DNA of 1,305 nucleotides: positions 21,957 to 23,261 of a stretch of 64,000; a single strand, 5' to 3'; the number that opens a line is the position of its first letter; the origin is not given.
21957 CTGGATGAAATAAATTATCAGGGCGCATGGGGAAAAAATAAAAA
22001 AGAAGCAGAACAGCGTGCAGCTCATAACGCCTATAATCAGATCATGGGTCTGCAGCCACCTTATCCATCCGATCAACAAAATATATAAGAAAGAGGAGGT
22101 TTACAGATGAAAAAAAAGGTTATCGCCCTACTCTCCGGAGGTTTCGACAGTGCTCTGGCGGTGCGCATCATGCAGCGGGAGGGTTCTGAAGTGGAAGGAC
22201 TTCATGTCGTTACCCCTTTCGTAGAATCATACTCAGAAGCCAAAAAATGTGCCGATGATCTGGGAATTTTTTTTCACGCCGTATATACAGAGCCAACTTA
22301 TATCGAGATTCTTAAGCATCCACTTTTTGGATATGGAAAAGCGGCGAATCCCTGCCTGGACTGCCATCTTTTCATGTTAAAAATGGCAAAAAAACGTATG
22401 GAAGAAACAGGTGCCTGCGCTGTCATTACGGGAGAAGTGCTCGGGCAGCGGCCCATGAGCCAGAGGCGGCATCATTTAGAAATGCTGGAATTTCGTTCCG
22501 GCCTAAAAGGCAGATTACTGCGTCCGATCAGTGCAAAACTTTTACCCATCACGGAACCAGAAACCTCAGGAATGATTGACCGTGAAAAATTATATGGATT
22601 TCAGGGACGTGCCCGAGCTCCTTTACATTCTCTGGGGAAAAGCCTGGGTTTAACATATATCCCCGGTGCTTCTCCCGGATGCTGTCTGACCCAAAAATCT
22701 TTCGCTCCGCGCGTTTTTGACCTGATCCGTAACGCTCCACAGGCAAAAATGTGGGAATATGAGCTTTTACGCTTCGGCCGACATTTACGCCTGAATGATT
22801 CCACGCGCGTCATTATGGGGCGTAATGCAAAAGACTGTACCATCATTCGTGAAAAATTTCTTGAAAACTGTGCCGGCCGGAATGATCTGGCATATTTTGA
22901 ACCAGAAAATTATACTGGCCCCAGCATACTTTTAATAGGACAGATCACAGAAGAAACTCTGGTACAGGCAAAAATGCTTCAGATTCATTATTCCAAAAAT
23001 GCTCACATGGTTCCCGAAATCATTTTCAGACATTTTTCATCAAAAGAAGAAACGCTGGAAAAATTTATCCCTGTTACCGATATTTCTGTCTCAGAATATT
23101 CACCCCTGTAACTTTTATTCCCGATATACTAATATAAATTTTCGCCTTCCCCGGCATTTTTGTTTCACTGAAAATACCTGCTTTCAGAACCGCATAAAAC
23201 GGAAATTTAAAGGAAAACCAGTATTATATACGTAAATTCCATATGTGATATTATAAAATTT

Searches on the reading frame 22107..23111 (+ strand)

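Call 66: search_protein_families(library=pfam, proteins=[window:22107-23111:+], max_evalue=0.00001)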
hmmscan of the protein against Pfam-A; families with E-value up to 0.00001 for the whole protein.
window:22107-23111:+ (334 aa): 3 families
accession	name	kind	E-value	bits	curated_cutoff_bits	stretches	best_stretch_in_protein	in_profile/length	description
PF18297.6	NFACT-R_2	-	6.9e-12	45.9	26.9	1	224-325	1-97/104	NFACT protein RNA binding domain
PF02568.20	ThiI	-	5.8e-10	39.5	20.5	1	3-124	4-129/197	Thiamine biosynthesis protein (ThiI)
PF03054.22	tRNA_Me_trans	-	2.8e-07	30.8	20.6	1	3-110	1-126/202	tRNA methyl transferase HUP domain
